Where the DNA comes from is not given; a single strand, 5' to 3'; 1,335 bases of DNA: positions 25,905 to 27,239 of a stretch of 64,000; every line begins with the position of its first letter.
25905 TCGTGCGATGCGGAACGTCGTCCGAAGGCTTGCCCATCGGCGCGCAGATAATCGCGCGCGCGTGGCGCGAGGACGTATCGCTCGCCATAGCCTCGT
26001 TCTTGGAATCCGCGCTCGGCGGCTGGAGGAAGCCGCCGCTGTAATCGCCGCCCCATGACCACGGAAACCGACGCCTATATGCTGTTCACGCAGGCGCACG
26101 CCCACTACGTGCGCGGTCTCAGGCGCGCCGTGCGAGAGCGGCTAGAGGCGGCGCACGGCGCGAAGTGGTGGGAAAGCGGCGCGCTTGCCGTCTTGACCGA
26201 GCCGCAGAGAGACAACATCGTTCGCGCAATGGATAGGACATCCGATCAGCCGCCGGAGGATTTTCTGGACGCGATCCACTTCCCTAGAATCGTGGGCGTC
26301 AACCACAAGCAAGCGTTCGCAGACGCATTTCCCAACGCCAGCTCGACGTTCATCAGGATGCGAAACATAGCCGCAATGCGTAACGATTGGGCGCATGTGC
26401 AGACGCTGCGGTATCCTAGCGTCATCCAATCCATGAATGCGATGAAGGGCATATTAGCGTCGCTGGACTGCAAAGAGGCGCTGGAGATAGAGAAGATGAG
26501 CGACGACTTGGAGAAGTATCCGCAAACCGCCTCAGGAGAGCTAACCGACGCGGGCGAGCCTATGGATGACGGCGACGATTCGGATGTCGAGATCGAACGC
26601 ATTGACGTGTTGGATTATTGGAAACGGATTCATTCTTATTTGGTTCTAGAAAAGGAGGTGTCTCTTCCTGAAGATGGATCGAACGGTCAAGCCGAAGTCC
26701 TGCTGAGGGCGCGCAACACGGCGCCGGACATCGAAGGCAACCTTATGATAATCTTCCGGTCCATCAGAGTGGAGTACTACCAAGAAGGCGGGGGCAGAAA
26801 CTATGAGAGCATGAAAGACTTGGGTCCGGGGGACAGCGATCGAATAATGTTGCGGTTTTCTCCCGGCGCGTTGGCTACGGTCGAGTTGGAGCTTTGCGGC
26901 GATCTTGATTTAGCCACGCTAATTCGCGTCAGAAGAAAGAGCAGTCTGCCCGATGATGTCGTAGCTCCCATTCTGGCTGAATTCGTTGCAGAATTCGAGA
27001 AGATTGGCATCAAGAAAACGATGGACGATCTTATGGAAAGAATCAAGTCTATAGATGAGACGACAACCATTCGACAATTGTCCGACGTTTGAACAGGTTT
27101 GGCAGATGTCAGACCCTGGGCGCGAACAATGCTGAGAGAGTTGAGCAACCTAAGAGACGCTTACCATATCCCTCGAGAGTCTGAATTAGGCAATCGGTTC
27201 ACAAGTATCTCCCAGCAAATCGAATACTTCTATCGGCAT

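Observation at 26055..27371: Compositionally foreign two-gene cassette: Swt1-like HEPN protein plus a small helical ORF, between an amidase and a CoA-transferase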

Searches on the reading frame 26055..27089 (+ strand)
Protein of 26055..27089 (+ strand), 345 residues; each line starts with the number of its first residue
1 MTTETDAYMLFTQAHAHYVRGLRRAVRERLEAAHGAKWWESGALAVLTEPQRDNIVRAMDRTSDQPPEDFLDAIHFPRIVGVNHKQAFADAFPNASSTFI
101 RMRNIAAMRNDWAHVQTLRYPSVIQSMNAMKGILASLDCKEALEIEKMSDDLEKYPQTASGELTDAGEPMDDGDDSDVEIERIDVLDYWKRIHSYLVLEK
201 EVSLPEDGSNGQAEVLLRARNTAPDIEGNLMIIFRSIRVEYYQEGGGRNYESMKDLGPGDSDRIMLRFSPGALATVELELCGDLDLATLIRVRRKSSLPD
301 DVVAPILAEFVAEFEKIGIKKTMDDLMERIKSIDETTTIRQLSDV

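Call 4: search_protein_families(library=pfam, proteins=[window:26055-27089:+], max_evalue=1)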
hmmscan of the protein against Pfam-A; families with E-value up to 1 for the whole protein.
window:26055-27089:+ (345 aa): 1 family
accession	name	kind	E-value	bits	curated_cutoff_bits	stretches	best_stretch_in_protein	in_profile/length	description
PF18731.6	HEPN_Swt1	-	1.6e-07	32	27.5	1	19-136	7-113/115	Swt1-like HEPN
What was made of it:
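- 26055..26513 (+): N-terminal all-helical HEPN domain (residues 1-153). Pfam PF18731 matches residues 19-136 at 32 bits, above the 27.5-bit gathering score (call 4).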

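Call 5: search_protein_families(library=padloc, proteins=[window:26055-27089:+], max_evalue=1)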
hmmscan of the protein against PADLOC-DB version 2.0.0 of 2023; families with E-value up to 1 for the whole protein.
window:26055-27089:+ (345 aa): 1 family
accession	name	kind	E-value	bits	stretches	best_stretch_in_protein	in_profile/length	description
PDLC04592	PDC-M34B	-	0.018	12.7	1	22-119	72-172/192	-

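Call 6: search_protein_families(library=ncbifam, proteins=[window:26055-27089:+], max_evalue=1)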
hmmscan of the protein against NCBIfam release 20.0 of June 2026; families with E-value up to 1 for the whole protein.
window:26055-27089:+ (345 aa): 0 families

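Call 7: search_protein_families(library=phrogs, proteins=[window:26055-27089:+], max_evalue=1)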
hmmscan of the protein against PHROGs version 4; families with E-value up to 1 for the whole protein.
window:26055-27089:+ (345 aa): 0 families
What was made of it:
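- Tried and rejected: Pfam, NCBIfam, PHROGs and PADLOC gave nothing significant (calls 4-7).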

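Call 8: find_homologous_proteins(query=window:26055-27089:+, max_evalue=0.001)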
Query window:26055-27089:+ (345 aa): 17 proteins with E <= 0.001 among 8000 candidates.
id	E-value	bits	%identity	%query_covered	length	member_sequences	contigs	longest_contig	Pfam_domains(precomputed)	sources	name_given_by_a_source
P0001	1.1e-223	759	99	100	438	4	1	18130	PF18731.7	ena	-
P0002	2.0e-70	256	41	99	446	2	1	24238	PF18731.7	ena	-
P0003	2.2e-67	246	38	99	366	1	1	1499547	PF18731.7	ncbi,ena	-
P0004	1.9e-65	239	37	98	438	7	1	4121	PF18731.7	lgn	-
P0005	9.2e-63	230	36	97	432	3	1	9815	PF18731.7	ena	-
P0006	4.0e-61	225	36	99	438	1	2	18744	PF18731.7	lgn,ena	-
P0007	1.9e-59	219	37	95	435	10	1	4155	PF18731.7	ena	-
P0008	8.1e-59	217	38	95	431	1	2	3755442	PF18731.7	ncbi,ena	-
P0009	4.3e-57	212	35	99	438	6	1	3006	PF18731.7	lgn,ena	-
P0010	1.1e-56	210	35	99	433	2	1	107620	PF18731.7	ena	-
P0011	3.8e-56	209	37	99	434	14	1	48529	PF18731.7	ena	-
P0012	2.9e-54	202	37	98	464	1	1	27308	PF18731.7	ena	-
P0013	7.8e-54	201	36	96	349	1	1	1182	PF18731.7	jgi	jgi:hypothetical protein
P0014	1.3e-48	184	38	79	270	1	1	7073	PF18731.7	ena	-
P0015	4.6e-47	179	34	98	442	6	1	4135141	PF18731.7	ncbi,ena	-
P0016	4.7e-47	179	34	99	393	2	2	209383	PF18731.7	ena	-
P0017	5.3e-39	152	30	99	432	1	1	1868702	PF18731.7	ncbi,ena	-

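Call 13: find_encoding_contigs(protein=P0001, flank=8000, max_places=4)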
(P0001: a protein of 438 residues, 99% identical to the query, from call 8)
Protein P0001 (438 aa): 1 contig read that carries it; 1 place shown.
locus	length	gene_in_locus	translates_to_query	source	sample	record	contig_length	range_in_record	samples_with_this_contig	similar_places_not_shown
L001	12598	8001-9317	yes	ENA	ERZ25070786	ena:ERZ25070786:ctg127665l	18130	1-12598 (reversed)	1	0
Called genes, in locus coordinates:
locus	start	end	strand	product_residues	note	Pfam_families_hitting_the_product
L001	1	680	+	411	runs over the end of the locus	PF13439:Glyco_transf_4, PF13579:Glyco_trans_4_4, PF20706:GT4-conflict, PF00534:Glycos_transf_1, PF13692:Glyco_trans_1_4, PF13524:Glyco_trans_1_2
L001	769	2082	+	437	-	PF00278:Orn_DAP_Arg_deC, PF02784:Orn_Arg_deC_N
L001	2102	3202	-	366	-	PF01381:HTH_3, PF13560:HTH_31 (faint)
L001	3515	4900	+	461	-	PF01425:Amidase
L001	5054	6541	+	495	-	PF01425:Amidase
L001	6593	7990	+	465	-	PF01425:Amidase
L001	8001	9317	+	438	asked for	PF18731:HEPN_Swt1 (weak)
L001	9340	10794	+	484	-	PF13336:AcetylCoA_hyd_C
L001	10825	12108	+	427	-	PF02163:Peptidase_M50, PF00571:CBS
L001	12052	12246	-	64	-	-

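Call 14: find_encoding_contigs(protein=P0008, flank=8000, max_places=3)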
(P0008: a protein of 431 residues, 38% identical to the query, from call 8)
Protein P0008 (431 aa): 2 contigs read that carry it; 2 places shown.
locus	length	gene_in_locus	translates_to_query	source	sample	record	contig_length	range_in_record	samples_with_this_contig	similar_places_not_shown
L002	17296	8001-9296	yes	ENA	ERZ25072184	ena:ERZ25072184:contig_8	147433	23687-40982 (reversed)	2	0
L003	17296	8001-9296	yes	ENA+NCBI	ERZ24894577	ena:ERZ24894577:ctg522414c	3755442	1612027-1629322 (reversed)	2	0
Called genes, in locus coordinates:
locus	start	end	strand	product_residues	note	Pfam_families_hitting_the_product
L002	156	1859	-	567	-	PF00999:Na_H_Exchanger, PF00571:CBS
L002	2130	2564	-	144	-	-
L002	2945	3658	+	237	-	-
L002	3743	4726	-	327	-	PF03088:Str_synth (faint), PF08450:SGL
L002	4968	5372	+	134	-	PF00903:Glyoxalase, PF18029:Glyoxalase_6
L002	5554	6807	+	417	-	PF00155:Aminotran_1_2, PF12897:Asp_aminotransf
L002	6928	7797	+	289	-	PF18863:AbiJ_NTD4 (weak)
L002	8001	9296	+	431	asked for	PF18731:HEPN_Swt1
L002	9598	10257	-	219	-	-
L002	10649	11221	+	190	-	-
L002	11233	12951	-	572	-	PF07143:AttH, PF17186:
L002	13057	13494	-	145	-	PF02754:CCG (weak)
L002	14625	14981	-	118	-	-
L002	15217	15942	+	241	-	-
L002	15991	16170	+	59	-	-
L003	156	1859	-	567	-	PF00999:Na_H_Exchanger, PF00571:CBS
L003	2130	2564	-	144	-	-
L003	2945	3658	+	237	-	-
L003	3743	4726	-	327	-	PF03088:Str_synth (faint), PF08450:SGL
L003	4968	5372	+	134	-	PF00903:Glyoxalase, PF18029:Glyoxalase_6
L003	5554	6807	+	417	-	PF00155:Aminotran_1_2, PF12897:Asp_aminotransf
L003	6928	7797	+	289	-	PF18863:AbiJ_NTD4 (weak)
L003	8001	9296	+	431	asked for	PF18731:HEPN_Swt1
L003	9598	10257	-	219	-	-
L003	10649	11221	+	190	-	-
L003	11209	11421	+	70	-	-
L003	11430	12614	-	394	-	PF07143:AttH, PF17186:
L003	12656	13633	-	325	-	PF02754:CCG (weak)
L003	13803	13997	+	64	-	-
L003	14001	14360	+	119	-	-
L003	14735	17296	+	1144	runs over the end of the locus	-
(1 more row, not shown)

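Call 15: find_encoding_contigs(protein=P0015, flank=8000, max_places=3)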
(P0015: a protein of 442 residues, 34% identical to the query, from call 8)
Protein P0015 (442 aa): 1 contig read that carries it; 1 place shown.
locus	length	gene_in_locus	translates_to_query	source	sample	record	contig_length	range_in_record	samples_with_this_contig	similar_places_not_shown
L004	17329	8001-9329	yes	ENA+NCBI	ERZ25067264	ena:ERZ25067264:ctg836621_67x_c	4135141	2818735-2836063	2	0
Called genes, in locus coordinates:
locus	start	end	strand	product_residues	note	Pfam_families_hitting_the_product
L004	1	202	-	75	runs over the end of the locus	-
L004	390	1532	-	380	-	PF00296:Bac_luciferase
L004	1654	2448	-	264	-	PF00561:Abhydrolase_1, PF12146:Hydrolase_4, PF12697:Abhydrolase_6, PF00561:Abhydrolase_1 (weak)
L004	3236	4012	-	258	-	PF00378:ECH_1, PF16113:ECH_2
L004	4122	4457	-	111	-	PF11969:DcpS_C (weak), PF01230:HIT (weak)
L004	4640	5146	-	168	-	PF01243:PNPOx_N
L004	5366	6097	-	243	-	PF05685:Uma2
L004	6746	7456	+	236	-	-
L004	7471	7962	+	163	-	PF00994:MoCF_biosynth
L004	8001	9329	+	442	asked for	PF18731:HEPN_Swt1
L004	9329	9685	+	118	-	-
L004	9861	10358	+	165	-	-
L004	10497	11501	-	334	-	PF13449:Phytase-like (faint), PF25021:TEN_NHL (faint), PF24684:Vgb_lyase, PF17170:DUF5128 (faint), PF08450:SGL (weak), PF01436:NHL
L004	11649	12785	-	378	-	PF07394:DUF1501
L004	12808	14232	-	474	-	PF08811:DUF1800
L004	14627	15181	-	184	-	PF02627:CMD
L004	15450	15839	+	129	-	-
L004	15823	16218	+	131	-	-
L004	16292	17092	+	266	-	PF00561:Abhydrolase_1, PF12146:Hydrolase_4, PF12697:Abhydrolase_6, PF00561:Abhydrolase_1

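Call 17: find_encoding_contigs(protein=P0003, flank=8000, max_places=2)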
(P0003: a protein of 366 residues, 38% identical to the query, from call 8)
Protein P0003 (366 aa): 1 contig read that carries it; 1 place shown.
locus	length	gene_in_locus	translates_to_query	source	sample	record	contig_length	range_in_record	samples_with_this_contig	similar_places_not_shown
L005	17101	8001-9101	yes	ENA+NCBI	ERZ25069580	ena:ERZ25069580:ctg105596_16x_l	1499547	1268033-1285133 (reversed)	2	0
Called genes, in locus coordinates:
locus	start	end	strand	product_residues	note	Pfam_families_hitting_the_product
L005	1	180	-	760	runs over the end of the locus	PF00330:Aconitase, PF00694:Aconitase_C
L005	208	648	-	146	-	PF08279:HTH_11 (faint), PF13384:HTH_23 (weak), PF13404:HTH_AsnC-type, PF13412:HTH_24, PF01037:AsnC_trans_reg, PF22482:AsnC_trans_reg_3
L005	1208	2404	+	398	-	PF13356:Arm-DNA-bind_3, PF22022:Phage_int_M, PF00589:Phage_integrase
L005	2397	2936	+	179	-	-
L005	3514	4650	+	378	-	PF13362:Toprim_3 (weak)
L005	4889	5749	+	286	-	PF13481:AAA_25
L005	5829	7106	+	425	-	-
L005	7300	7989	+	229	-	-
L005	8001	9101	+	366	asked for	PF18731:HEPN_Swt1 (weak)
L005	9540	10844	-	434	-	PF00089:Trypsin, PF13365:Trypsin_2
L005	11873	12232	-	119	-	PF00665:rve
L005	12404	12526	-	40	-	-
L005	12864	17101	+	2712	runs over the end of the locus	PF13753:SWM_repeat, PF23592:Cadherin_CELSR2_9th (faint), PF25374:Cadherin_FAT4_N (faint), PF00028:Cadherin, PF16709:SCAB-Ig (faint), PF00028:Cadherin, PF17963:Big_9 (weak), PF00028:Cadherin, +1 more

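Call 18: find_encoding_contigs(protein=P0017, flank=8000, max_places=2)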
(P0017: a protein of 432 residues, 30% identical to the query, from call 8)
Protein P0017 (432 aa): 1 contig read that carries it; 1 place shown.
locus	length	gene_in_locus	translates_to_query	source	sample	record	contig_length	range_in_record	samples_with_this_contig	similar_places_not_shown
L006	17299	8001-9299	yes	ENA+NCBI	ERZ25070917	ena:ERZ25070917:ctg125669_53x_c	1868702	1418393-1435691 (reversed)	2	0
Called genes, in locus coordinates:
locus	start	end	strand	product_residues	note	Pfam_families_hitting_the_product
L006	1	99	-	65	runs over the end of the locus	-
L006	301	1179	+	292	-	PF00941:FAD_binding_5, PF03450:CO_deh_flav_C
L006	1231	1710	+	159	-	PF00111:Fer2, PF01799:Fer2_2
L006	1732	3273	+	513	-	PF01979:Amidohydro_1, PF07969:Amidohydro_3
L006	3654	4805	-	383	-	PF04607:RelA_SpoT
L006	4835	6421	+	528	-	PF01315:Ald_Xan_dh_C, PF02738:MoCoBD_1, PF20256:MoCoBD_2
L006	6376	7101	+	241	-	PF20256:MoCoBD_2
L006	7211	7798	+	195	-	PF05685:Uma2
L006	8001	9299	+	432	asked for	PF18731:HEPN_Swt1 (weak)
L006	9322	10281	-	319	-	PF02126:PTE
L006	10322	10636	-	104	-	-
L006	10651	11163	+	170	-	-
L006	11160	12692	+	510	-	PF18920:DUF5671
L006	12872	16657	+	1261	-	PF04563:RNA_pol_Rpb2_1, PF04561:RNA_pol_Rpb2_2, PF04565:RNA_pol_Rpb2_3, PF10385:RNA_pol_Rpb2_45, PF00562:RNA_pol_Rpb2_6, PF04560:RNA_pol_Rpb2_7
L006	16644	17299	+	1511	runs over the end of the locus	PF04997:RNA_pol_Rpb1_1, PF00623:RNA_pol_Rpb1_2, PF04983:RNA_pol_Rpb1_3, PF05000:RNA_pol_Rpb1_4, PF04998:RNA_pol_Rpb1_5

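Call 19: find_encoding_contigs(protein=P0010, flank=8000, max_places=2)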
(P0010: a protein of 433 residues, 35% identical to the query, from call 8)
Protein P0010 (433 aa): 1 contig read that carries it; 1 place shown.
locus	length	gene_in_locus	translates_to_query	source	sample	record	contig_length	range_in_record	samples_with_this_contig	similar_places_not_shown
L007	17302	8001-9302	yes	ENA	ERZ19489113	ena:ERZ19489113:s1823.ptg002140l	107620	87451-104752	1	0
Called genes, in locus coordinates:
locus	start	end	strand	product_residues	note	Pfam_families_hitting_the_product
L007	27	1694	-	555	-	PF02776:TPP_enzyme_N, PF00205:TPP_enzyme_M, PF02775:TPP_enzyme_C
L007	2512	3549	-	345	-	PF01575:MaoC_dehydratas (faint), PF13452:FAS1_DH_region (faint)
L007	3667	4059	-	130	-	PF00903:Glyoxalase, PF13669:Glyoxalase_4 (weak)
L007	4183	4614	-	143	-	PF00903:Glyoxalase, PF22677:Ble-like_N (faint)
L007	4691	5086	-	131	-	PF13474:SnoaL_3, PF14534:DUF4440 (weak), PF12680:SnoaL_2 (weak)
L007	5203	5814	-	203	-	PF07978:NIPSNAP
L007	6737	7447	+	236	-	-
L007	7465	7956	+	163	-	PF00994:MoCF_biosynth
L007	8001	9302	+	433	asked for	PF18731:HEPN_Swt1 (weak)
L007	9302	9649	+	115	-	-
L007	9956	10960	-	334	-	PF13449:Phytase-like (faint), PF25021:TEN_NHL (faint), PF24684:Vgb_lyase, PF17170:DUF5128 (weak), PF08450:SGL (weak), PF01436:NHL, PF17170:DUF5128 (weak), PF01436:NHL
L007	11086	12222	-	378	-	PF07394:DUF1501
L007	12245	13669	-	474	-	PF08811:DUF1800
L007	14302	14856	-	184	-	PF02627:CMD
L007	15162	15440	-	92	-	-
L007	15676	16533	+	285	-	PF00561:Abhydrolase_1, PF12697:Abhydrolase_6, PF12146:Hydrolase_4, PF00561:Abhydrolase_1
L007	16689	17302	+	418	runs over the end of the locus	PF00296:Bac_luciferase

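Call 21: find_encoding_contigs(protein=P0016, flank=8000, max_places=2)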
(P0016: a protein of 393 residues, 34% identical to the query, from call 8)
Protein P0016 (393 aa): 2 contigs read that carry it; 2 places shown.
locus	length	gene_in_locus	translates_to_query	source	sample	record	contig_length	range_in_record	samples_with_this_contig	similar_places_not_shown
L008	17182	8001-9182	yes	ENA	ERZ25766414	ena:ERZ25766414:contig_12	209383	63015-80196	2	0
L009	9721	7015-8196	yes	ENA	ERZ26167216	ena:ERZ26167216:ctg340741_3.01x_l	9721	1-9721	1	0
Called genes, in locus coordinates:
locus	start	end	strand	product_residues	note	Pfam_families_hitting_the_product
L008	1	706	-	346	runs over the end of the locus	PF13546:DDE_5, PF01609:DDE_Tnp_1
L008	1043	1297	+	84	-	PF13546:DDE_5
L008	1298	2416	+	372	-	PF13546:DDE_5, PF01609:DDE_Tnp_1 (weak)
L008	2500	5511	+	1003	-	PF13540:RCC1_2, PF25390:WD40_RLD, PF13540:RCC1_2 (weak)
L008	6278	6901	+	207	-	PF01695:IstB_IS21, PF00308:Bac_DnaA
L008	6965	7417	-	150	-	-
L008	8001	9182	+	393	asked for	PF18731:HEPN_Swt1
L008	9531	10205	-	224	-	-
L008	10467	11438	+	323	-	PF04402:SIMPL (weak)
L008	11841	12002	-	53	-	-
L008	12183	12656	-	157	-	-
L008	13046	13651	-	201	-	PF03479:PCC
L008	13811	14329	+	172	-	PF01609:DDE_Tnp_1, PF13586:DDE_Tnp_1_2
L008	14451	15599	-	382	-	PF13808:DDE_Tnp_1_assoc, PF01609:DDE_Tnp_1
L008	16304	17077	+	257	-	PF03328:HpcH_HpaI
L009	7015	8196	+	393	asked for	PF18731:HEPN_Swt1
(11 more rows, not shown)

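Call 22: find_encoding_contigs(protein=P0011, flank=8000, max_places=2)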
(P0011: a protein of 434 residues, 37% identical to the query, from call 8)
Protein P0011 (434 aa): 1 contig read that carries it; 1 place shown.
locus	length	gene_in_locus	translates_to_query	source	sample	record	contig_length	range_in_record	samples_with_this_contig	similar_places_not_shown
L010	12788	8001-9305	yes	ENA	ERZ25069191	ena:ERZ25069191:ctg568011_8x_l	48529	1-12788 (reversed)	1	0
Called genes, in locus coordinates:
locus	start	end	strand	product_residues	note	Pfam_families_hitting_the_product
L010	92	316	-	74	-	-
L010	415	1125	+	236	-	PF00239:Resolvase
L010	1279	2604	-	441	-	PF13701:DDE_Tnp_1_4, PF01609:DDE_Tnp_1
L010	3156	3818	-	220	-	PF13358:DDE_3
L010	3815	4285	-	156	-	PF13384:HTH_23, PF13518:HTH_28, PF13551:HTH_29, PF13565:HTH_32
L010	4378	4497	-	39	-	-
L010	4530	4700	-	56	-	-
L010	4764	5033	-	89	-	-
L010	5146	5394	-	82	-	-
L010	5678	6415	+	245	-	-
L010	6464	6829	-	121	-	-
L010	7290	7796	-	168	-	-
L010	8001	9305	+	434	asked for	PF18731:HEPN_Swt1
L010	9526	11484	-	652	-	PF13175:AAA_15, PF13476:AAA_23 (faint), PF13175:AAA_15, PF13304:AAA_21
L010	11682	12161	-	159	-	-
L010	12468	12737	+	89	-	-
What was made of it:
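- Some homologues lie among transposases, integrases or an AAA_15 ATPase (L005, L008, L010; calls 17, 21, 22).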

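Call 23: find_encoding_contigs(protein=P0002, flank=8000, max_places=2)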
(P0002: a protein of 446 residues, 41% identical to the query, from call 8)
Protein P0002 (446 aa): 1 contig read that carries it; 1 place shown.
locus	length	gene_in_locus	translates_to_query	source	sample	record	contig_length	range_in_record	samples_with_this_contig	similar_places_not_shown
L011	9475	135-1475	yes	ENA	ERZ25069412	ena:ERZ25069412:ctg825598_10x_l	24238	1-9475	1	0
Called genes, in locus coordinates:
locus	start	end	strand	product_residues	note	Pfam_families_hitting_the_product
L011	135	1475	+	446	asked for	PF18731:HEPN_Swt1 (weak)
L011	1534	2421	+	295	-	PF08450:SGL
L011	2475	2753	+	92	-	-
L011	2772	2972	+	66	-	-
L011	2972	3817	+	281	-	PF05721:PhyH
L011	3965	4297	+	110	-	-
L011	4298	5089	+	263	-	PF03737:RraA-like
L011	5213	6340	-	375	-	PF27126:NmeDI_C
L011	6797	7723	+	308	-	PF00109:ketoacyl-synt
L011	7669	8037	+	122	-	PF02801:Ketoacyl-synt_C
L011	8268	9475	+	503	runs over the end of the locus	PF01368:DHH, PF02272:DHHA1, PF17768:RecJ_OB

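Call 25: find_related_loci(query=A1, collection=genome_contigs, flank=8000)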
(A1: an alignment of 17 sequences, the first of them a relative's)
Query A1 (438 aa) in genome_contigs; peptide patterns used: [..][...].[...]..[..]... (x = any residue, [..] = any of these).
31 stretches matched a pattern; 10 encode a relative of the query (tblastn E <= 1e-3); 10 distinct loci.
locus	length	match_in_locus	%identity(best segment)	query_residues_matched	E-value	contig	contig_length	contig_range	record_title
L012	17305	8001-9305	37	4-432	3e-84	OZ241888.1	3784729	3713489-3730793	MAG: Dehalococcoidia bacterium isolate 46affbec-5afd-4908-a2aa-6a71a6f589da genome assembly, chromosome: 1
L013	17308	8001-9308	34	1-436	3e-78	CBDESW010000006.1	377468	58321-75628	MAG: Dehalococcoidia bacterium isolate 15034885-6cce-4004-a438-bd7f6032d031 genome assembly, contig: contig_6, whole gen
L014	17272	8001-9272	35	6-435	4e-75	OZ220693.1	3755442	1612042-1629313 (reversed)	MAG: Dehalococcoidia bacterium isolate bb874fd2-ee0c-4288-94b4-44cbacb43f92 genome assembly, chromosome: 1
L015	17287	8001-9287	34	6-432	4e-72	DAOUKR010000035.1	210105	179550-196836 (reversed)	MAG TPA_asm: Dehalococcoidia bacterium isolate S7_355 k113_1154334, whole genome shotgun sequence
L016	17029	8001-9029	38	4-351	6e-71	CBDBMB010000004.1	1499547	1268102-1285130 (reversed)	MAG: Dehalococcoidia bacterium isolate f924c066-0816-4e29-94a4-99ec22a44702 genome assembly, contig: contig_4, whole gen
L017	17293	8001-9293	33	4-432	3e-69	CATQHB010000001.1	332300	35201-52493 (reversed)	MAG: uncultured Dehalococcoidia bacterium isolate 5e02e7df-9ff6-4248-8782-bae42c8afb25 genome assembly, contig: contig_1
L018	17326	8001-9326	32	4-432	4e-66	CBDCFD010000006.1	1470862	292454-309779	MAG: Dehalococcoidia bacterium isolate 00984b42-5fdc-41aa-b48b-cfc3a05d4d85 genome assembly, contig: contig_6, whole gen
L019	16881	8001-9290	30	1-432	3e-65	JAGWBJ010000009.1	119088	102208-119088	MAG: Dehalococcoidia bacterium isolate 277c_30 scaffold_222, whole genome shotgun sequence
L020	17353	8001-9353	32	2-432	1e-61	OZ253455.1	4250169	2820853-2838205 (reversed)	MAG: Dehalococcoidia bacterium isolate 8f47c5d3-311d-4638-95b8-763d0010c228 genome assembly, chromosome: 1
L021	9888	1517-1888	28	26-155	1e-7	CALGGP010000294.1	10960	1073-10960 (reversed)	MAG TPA_asm: uncultured Selenomonadales bacterium isolate ERR1278103_bin.24_CONCOCT_v1.1_MAG genome assembly, contig: ER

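Call 34: predict_structure(alignment_id=A1)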
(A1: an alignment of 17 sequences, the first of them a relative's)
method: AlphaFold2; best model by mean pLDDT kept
length: 438 residues; sequences in the alignment: 17
mean_pLDDT: 81.4   pTM: 0.50
mean pLDDT of the five models: 81.4, 80.9, 80.3, 80.2, 80.0
residues with pLDDT >= 90: 157; 70-90: 205; 50-70: 44; < 50: 32
segments of 3 or more residues with pLDDT < 50: 155-182
pLDDT, mean of each block of 10 residues (from residue 1): 62 91 96 95 90 88 88 91 91 80 79 64 81 92 86 47 31 30 60 87 79 91 69 86 73 90 91 86 67 83 88 92 88 82 85 90 91 81 94 92 88 92 94 77
secondary structure, 60 per line:
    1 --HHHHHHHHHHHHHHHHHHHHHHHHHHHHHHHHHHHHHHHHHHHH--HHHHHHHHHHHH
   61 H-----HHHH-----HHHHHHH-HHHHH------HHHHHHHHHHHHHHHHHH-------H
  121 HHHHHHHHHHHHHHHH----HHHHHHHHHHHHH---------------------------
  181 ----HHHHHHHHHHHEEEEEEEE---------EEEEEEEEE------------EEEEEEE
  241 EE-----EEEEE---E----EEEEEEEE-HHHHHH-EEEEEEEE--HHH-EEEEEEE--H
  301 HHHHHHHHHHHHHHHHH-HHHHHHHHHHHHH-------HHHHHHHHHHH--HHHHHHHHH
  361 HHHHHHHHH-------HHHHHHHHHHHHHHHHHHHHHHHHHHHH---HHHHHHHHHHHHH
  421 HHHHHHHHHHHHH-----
elements in order: H3-46 H49-61 H67-70 H76-82 H84-88 H95-112 H120-136 H141-153 H185-195 E196-203 E213-221 E234-242 E248-252 E261-268 H270-275 E277-284 E291-297 H300-317 H319-331 H339-349 H352-369 H377-404 H408-433
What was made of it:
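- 26055..26513 (+): The AlphaFold2 model has helices spanning residues 3-153 with pLDDT about 80-96 (call 34).
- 26517..26600 (+): Acidic, predicted-disordered linker (residues 155-182). pLDDT is below 50 for residues 155-182 (call 34).
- On HEPN superfamily, Swt1-like family (PF18731): The model is all-helical over residues 3-153 with high pLDDT (call 34).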
